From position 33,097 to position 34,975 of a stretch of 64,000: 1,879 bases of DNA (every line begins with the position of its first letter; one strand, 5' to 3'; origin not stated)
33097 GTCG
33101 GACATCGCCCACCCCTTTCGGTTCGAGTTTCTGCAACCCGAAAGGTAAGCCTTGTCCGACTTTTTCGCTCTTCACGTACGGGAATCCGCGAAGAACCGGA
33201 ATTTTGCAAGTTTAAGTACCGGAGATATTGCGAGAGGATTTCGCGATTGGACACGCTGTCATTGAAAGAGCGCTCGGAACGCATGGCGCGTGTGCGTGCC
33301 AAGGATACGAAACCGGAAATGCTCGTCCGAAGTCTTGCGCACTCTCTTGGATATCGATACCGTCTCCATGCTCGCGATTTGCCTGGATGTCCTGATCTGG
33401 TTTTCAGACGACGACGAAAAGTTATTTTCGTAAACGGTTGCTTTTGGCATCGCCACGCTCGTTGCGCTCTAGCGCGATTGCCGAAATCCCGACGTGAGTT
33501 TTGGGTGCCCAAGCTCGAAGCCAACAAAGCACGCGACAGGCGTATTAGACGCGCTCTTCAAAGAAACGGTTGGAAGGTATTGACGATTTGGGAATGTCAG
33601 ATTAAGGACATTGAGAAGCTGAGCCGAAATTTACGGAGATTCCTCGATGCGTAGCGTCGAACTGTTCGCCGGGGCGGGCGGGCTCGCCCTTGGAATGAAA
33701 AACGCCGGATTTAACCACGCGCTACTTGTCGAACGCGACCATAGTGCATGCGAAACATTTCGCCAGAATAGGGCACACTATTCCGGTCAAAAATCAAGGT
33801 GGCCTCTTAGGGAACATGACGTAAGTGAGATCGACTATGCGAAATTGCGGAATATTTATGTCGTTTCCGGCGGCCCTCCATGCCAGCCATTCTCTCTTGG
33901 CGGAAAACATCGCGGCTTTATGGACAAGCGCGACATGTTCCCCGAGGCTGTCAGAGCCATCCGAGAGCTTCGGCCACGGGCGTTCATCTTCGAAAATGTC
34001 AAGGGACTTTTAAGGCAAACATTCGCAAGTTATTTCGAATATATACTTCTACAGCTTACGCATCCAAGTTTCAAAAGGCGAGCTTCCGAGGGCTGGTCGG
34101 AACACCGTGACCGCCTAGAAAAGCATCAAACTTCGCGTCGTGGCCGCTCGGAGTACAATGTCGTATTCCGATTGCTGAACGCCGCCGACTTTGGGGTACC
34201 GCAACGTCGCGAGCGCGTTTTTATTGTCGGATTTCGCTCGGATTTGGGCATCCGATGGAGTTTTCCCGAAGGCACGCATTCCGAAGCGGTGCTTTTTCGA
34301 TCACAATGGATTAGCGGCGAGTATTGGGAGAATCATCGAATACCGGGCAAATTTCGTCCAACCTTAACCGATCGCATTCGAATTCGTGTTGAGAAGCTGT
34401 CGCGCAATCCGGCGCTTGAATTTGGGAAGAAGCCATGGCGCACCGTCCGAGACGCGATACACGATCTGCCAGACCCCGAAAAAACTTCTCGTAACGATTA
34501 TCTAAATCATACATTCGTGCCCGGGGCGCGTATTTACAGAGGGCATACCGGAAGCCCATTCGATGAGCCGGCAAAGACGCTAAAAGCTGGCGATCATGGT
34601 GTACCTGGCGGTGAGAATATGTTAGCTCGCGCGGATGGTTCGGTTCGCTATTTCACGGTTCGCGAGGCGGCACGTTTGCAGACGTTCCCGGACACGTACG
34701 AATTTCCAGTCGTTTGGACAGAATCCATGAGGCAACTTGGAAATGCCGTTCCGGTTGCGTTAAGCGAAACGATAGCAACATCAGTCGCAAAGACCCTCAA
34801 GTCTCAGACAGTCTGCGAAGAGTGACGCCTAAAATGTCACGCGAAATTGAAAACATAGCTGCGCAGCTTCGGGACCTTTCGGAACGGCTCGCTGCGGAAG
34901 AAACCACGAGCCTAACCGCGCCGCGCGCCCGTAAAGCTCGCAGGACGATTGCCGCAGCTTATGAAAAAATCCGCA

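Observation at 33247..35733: Low-GC (~50%) horizontally acquired R-M island: vsr, C5-methyltransferase and GIY-YIG endonuclease, inserted between fadA and downstream genes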

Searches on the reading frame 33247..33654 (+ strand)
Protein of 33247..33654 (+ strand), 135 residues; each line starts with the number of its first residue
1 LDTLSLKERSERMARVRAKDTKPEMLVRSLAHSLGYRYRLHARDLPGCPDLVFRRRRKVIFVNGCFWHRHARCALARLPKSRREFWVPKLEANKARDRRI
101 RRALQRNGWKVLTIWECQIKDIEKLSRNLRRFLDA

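Call 5: search_protein_families(library=pfam, proteins=[window:33271-33654:+], max_evalue=0.01)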
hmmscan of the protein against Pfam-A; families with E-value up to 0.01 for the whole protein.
window:33271-33654:+ (127 aa): 1 family
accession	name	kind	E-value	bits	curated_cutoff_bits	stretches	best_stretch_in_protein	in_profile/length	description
PF03852.21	Vsr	-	1.8e-24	85.8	27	1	1-63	9-71/74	DNA mismatch endonuclease Vsr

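Call 6: search_protein_families(library=ncbifam, proteins=[window:33271-33654:+], max_evalue=0.01)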
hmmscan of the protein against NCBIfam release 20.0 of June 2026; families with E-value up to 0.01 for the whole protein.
window:33271-33654:+ (127 aa): 1 family
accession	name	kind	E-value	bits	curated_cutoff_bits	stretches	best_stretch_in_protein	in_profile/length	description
TIGR00632.1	vsr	subfamily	9.3e-42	142.1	97.85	1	1-110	10-119/119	DNA mismatch endonuclease Vsr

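Call 43: search_solved_structures(query=window:33247-33654:+, max_evalue=0.001, show_alignments=1)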
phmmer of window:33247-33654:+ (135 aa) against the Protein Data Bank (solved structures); distinct sequences matched with E-value up to 0.001: 3.
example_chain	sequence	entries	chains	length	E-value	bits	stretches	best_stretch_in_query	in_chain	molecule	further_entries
1cw0_A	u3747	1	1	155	7.2e-28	100.3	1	8-127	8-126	PROTEIN (DNA MISMATCH ENDONUCLEASE)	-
1vsr_A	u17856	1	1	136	2.1e-25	92.4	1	20-127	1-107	PROTEIN (VSR ENDONUCLEASE)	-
1odg_A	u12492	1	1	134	6.2e-25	90.8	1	27-127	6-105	DNA MISMATCH ENDONUCLEASE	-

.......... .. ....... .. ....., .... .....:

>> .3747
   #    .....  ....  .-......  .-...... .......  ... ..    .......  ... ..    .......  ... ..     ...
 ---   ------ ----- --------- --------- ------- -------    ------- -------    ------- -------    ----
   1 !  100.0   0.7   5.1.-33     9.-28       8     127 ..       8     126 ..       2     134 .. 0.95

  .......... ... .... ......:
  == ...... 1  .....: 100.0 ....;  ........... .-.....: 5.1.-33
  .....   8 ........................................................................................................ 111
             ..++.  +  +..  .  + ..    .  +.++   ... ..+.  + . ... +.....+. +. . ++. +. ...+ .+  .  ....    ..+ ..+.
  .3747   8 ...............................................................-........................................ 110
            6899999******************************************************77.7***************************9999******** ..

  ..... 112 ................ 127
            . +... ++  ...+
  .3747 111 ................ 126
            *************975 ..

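Call 44: search_protein_families(library=padloc, proteins=[window:33250-33654:+], max_evalue=0.001)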
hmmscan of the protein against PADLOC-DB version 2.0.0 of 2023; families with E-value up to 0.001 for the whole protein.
window:33250-33654:+ (134 aa): 2 families
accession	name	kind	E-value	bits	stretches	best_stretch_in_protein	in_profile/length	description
PDLC03397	Vsr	-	4.1e-28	96.5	1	7-126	9-127/156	Type II nicking endonuclease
PDLC03678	HEase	-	0.0004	18.1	0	85-131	212-257/266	homing endonuclease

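Call 63: search_protein_representatives(protein=window:33247-33654:+)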
Query: 135 residues. Proteins with E-value up to 0.001 (for the whole library): 13489; up to 1e-10: 7203; up to 1e-30: 629. The best 150 are listed.
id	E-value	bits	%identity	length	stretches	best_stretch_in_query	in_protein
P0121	1.0e-51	190.5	62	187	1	1-134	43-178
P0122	9.9e-51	187.3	61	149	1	1-135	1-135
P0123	1.1e-49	183.9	60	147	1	2-134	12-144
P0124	1.5e-49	183.4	64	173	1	2-133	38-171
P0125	3.1e-49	182.5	61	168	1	1-135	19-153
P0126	1.0e-47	177.6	58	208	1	2-134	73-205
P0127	1.9e-47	176.7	60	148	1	2-133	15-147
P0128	6.1e-47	175.1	65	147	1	1-133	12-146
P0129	1.5e-45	170.6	59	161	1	1-134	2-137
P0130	3.5e-45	169.4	60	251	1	1-134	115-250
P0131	3.3e-44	166.2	55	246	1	4-133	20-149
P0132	8.2e-44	164.9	58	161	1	1-124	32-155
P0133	2.0e-43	163.7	54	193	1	1-134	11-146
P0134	2.2e-43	163.5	56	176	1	1-133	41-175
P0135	3.7e-43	162.8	56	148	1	1-134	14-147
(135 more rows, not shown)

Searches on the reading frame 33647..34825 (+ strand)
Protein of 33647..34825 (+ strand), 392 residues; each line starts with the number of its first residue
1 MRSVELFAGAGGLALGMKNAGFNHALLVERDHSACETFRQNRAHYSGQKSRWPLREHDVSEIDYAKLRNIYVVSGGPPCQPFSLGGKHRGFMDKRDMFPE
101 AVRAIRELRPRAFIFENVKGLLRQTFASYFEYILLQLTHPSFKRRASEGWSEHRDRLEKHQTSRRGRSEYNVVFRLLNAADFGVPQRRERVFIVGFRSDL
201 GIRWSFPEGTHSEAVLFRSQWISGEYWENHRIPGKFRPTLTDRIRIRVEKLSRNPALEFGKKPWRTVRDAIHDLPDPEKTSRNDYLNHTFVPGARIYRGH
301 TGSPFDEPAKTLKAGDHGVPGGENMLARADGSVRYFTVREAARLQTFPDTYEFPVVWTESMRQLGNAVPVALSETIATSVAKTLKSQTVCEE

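Call 5: search_protein_families(library=pfam, proteins=[window:33647-34825:+], max_evalue=0.01)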
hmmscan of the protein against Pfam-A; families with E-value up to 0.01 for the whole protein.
window:33647-34825:+ (392 aa): 2 families
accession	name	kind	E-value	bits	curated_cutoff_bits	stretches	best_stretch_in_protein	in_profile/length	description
PF00145.23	DNA_methylase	-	2e-63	215.2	22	2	1-138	1-131/324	C-5 cytosine-specific DNA methylase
PF03602.21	Cons_hypoth95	-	0.0014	18.8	24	1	3-61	45-103/182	Conserved hypothetical protein 95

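Call 6: search_protein_families(library=ncbifam, proteins=[window:33647-34825:+], max_evalue=0.01)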
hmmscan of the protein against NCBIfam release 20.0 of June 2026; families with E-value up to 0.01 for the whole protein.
window:33647-34825:+ (392 aa): 3 families
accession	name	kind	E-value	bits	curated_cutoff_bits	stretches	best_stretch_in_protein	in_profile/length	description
TIGR00675.1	dcm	superfamily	6.4e-55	187.1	100.65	2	4-138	2-130/329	DNA (cytosine-5-)-methyltransferase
NF007772.0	PRK10458.1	subfamily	4.8e-14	51.8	710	1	2-133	90-243/472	DNA cytosine methylase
TIGR00095.1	TIGR00095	equivalog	0.0033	17.1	117.5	1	3-65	56-118/194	16S rRNA (guanine(966)-N(2))-methyltransferase RsmD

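Call 44: search_protein_families(library=padloc, proteins=[window:33647-34825:+], max_evalue=0.001)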
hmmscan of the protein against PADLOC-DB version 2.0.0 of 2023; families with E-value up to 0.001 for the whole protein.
window:33647-34825:+ (392 aa): 61 families (the best 25 are shown)
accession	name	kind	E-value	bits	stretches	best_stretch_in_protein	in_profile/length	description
PDLC03307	MTase_II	-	2.8e-128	426.4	1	1-390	1-375/382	Type II methyltransferase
PDLC00026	DruM2|DruM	-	4.3e-95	317.1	1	1-389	5-323/336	DNA cytosine methylase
PDLC03378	MTase_II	-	3.3e-79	264.7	2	1-218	3-185/344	Type II methyltransferase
PDLC03272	MTase_II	-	3.3e-66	222.1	2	3-138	77-205/407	Type II methyltransferase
PDLC03234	MTase_II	-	5e-65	218.2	3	2-125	6-129/375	Type II methyltransferase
PDLC03326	MTase_II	-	2.4e-59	199.6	3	2-134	6-139/412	Type II methyltransferase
PDLC00029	DruM2|DruM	-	1.8e-52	176.7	3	3-139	7-136/329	DNA cytosine methylase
PDLC00033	DruM2|DruM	-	4.7e-52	175.5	1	2-386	23-366/368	DNA cytosine methylase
PDLC02650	DrmMII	-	4e-49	165.7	3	3-123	11-138/435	DrmMII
PDLC00027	DruM2|DruM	-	8.7e-47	158.2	3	1-135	12-138/361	DNA cytosine methylase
PDLC00032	DruM2|DruM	-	3.4e-42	143.2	2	2-139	5-140/424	DNA cytosine methylase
PDLC02649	DrmMII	-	8.8e-42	141.5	3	61-208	107-229/422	DrmMII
PDLC00031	DruM2|DruM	-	5.1e-39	132.4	3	3-136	14-139/361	DNA cytosine methylase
PDLC02656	DrmMII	-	1.5e-38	130.9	2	2-275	6-233/491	DrmMII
PDLC00030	DruM2|DruM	-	6.4e-38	128.9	3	4-139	9-155/380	DNA cytosine methylase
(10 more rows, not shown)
